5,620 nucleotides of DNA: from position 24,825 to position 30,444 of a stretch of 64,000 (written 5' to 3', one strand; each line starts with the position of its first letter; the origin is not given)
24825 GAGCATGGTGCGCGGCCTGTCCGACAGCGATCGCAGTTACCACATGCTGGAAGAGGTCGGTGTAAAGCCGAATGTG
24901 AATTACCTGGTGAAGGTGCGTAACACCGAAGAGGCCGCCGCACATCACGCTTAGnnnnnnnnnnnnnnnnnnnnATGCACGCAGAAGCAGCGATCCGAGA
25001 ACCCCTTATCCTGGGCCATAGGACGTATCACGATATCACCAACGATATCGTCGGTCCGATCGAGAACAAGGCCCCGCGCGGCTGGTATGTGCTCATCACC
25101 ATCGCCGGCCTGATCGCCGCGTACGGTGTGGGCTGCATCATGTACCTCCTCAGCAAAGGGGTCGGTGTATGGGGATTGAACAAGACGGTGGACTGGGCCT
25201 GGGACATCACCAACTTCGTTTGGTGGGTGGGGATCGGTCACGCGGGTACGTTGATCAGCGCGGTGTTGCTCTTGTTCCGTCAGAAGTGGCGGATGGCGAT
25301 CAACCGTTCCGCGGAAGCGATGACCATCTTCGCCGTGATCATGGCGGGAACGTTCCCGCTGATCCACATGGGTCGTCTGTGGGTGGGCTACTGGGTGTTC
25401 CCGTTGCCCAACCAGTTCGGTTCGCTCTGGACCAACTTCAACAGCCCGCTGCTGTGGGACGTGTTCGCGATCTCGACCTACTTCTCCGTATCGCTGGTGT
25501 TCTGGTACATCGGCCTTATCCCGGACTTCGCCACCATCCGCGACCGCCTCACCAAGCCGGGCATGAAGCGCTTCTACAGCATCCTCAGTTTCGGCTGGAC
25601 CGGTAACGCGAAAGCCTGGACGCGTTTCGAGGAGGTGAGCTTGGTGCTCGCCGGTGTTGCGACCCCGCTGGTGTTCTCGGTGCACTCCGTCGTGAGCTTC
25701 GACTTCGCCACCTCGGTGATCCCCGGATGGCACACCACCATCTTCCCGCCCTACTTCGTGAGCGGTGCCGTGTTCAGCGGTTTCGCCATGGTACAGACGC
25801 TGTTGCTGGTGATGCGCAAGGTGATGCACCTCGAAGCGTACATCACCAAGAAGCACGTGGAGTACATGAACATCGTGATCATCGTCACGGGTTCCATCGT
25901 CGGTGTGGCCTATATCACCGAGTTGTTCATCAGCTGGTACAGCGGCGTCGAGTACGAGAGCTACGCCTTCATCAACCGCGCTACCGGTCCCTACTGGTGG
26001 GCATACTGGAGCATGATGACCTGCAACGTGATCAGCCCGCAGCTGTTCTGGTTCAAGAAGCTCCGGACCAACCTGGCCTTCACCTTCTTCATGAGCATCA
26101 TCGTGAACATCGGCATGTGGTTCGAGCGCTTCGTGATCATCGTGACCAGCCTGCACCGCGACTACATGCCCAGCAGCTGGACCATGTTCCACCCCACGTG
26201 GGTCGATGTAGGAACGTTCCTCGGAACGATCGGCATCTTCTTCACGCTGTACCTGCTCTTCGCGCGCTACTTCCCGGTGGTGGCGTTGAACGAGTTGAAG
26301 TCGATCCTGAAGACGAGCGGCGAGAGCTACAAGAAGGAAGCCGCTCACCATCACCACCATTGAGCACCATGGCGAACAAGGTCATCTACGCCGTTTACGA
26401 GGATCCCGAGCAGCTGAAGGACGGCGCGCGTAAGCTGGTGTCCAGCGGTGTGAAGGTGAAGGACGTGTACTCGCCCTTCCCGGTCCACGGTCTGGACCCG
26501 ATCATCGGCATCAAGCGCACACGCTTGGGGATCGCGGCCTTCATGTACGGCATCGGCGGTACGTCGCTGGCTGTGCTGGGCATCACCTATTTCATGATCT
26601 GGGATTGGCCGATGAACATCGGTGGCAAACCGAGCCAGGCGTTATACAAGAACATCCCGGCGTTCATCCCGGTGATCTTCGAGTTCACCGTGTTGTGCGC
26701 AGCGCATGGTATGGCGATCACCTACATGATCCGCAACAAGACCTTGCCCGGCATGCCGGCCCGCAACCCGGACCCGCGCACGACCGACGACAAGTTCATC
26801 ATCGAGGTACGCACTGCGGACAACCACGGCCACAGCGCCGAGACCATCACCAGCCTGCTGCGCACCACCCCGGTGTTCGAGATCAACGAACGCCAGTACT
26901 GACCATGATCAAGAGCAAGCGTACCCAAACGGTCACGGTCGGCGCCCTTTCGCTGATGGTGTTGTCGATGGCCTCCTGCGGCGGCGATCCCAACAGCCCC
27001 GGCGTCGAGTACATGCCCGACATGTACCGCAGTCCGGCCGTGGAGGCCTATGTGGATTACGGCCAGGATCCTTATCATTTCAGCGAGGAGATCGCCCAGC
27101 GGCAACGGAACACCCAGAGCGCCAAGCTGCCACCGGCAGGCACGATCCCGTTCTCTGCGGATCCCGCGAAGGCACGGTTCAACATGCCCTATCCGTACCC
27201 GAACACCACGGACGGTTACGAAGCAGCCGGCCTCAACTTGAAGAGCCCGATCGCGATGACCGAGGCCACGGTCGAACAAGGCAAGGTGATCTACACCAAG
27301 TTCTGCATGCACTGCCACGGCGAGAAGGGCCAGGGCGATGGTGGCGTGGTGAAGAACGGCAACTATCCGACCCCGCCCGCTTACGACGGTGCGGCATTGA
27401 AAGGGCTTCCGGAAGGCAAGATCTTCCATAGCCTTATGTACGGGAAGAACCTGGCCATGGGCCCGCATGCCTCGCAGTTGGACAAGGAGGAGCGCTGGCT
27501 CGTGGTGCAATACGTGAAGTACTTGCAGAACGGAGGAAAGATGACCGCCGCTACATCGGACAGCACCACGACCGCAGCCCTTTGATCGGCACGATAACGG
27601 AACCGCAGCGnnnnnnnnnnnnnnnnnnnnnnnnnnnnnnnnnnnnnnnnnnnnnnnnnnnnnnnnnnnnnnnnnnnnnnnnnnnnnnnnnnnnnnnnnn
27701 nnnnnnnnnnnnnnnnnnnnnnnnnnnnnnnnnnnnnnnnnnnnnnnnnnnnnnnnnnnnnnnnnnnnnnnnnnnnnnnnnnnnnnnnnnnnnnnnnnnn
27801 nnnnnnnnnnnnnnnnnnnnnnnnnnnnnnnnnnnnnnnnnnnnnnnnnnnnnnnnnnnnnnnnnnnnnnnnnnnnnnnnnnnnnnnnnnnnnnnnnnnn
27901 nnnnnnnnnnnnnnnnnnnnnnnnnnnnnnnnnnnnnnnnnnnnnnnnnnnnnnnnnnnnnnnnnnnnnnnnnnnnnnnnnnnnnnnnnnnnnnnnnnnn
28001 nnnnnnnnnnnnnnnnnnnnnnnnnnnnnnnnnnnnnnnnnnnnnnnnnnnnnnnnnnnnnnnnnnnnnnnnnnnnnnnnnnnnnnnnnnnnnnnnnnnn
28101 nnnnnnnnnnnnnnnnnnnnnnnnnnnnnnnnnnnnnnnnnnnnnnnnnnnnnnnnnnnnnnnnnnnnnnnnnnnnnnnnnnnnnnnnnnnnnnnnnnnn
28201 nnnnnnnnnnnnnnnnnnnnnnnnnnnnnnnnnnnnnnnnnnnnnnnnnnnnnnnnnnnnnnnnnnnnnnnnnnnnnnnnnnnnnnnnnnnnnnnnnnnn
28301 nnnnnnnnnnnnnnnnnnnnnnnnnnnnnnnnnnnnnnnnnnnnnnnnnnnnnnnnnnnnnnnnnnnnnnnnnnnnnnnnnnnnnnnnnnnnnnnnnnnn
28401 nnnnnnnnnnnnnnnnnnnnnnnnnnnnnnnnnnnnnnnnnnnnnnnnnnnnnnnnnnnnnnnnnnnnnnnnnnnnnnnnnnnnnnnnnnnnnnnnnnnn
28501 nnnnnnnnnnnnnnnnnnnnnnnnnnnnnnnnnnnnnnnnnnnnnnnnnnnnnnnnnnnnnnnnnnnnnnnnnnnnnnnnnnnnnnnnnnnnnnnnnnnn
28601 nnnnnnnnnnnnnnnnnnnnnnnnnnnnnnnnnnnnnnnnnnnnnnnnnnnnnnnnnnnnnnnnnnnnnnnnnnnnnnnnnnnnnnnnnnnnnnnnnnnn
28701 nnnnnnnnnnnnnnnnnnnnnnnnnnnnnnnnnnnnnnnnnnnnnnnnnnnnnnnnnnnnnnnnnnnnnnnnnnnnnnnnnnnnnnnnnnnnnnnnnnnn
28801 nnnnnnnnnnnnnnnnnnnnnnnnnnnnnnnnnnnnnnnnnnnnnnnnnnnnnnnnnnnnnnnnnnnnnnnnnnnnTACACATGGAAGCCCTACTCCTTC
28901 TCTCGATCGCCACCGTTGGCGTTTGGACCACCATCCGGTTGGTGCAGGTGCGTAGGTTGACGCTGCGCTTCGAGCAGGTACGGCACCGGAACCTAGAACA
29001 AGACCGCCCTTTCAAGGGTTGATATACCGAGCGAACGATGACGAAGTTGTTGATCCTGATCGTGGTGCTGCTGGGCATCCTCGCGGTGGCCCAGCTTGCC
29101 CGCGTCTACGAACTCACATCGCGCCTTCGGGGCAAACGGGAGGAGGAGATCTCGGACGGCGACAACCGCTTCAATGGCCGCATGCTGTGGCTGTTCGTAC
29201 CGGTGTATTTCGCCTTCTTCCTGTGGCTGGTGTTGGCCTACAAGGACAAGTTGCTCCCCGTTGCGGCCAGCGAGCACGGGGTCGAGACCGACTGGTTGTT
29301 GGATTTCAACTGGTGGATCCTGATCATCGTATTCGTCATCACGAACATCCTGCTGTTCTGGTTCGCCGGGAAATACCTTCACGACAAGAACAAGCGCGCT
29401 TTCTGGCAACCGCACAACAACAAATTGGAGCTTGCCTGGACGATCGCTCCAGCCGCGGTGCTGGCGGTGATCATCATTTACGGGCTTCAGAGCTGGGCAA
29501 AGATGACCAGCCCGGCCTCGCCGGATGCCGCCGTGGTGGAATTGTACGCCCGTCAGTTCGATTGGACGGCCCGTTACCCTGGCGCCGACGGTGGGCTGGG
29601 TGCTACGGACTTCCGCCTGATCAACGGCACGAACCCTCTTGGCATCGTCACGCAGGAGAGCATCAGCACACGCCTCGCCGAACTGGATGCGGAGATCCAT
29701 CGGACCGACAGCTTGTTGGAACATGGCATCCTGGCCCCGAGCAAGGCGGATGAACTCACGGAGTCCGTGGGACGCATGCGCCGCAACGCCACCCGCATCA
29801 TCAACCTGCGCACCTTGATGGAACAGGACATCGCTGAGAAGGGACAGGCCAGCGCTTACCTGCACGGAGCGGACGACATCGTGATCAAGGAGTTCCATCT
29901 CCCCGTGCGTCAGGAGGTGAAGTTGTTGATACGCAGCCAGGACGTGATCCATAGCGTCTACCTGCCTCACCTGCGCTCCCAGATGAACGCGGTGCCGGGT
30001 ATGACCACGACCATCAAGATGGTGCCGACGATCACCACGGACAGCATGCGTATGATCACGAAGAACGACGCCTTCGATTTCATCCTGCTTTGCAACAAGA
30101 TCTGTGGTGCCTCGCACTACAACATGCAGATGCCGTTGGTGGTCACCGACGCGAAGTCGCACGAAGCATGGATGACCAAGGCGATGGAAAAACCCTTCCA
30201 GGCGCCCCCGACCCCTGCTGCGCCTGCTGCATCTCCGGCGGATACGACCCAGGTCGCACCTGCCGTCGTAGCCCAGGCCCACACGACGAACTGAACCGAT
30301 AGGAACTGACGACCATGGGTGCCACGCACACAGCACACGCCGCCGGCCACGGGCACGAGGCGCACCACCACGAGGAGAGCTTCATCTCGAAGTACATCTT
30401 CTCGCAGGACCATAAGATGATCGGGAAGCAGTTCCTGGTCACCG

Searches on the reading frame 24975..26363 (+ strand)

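Call 67: search_protein_families(library=pfam, proteins=[window:24975-26363:+], max_evalue=0.000001)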
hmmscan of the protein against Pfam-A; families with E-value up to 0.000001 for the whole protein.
window:24975-26363:+ (462 aa): 1 family
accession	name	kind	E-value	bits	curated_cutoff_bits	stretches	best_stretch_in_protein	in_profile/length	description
PF03916.19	NrfD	-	2.9e-17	63.7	25.8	1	68-393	5-309/313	Polysulphide reductase, NrfD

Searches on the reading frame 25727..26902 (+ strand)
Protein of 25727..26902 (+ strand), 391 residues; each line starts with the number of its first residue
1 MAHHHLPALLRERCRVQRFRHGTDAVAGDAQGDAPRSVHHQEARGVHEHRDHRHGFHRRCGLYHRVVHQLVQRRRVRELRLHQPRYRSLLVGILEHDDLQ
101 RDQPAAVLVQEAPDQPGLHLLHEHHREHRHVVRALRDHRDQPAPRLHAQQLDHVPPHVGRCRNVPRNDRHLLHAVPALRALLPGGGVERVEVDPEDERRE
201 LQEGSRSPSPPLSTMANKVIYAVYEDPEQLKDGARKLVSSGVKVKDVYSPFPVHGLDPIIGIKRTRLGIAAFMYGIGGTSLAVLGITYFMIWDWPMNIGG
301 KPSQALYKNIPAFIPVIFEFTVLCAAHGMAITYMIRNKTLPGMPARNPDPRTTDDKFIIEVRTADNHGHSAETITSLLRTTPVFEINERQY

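Call 68: search_protein_families(library=pfam, proteins=[window:25727-26902:+], max_evalue=0.000001)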
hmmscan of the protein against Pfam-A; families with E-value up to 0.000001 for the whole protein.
window:25727-26902:+ (391 aa): 1 family
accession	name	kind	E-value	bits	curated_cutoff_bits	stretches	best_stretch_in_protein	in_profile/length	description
PF11821.13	ActD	-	2e-51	174.4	25.7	1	218-387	1-169/170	Alternative complex III, ActD subunit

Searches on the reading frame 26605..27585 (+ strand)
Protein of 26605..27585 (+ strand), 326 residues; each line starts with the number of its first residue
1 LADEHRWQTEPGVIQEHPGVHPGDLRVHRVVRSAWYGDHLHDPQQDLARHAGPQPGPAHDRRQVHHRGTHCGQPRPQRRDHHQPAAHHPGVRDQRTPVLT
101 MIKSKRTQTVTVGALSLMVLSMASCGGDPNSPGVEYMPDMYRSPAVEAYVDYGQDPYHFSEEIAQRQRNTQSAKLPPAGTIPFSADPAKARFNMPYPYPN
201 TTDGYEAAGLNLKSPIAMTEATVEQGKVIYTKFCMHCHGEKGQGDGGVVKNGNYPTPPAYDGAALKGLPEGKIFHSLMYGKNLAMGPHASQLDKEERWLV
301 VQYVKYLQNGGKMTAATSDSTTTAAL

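Call 68: search_protein_families(library=pfam, proteins=[window:26605-27585:+], max_evalue=0.000001)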
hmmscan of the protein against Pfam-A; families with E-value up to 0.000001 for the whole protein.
window:26605-27585:+ (326 aa): 2 families
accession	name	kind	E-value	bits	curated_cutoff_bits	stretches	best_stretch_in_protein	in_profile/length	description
PF13442.11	Cytochrome_CBB3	-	1.3e-10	41.9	27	1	222-304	2-68/68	Cytochrome C oxidase, cbb3-type, subunit III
PF00034.26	Cytochrom_C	-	2.1e-09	39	21.3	1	223-307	1-89/90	Cytochrome c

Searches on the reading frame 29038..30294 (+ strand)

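Call 68: search_protein_families(library=pfam, proteins=[window:29038-30294:+], max_evalue=0.000001)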
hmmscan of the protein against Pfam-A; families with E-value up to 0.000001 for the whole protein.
window:29038-30294:+ (418 aa): 2 families
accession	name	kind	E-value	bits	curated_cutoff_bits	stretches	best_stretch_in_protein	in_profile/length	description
PF00116.26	COX2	-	2.3e-07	31.2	22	0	286-369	48-117/120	Cytochrome C oxidase subunit II, periplasmic domain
PF02790.20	COX2_TM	-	5.9e-07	30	22.8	1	73-151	8-87/88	Cytochrome C oxidase subunit II, transmembrane domain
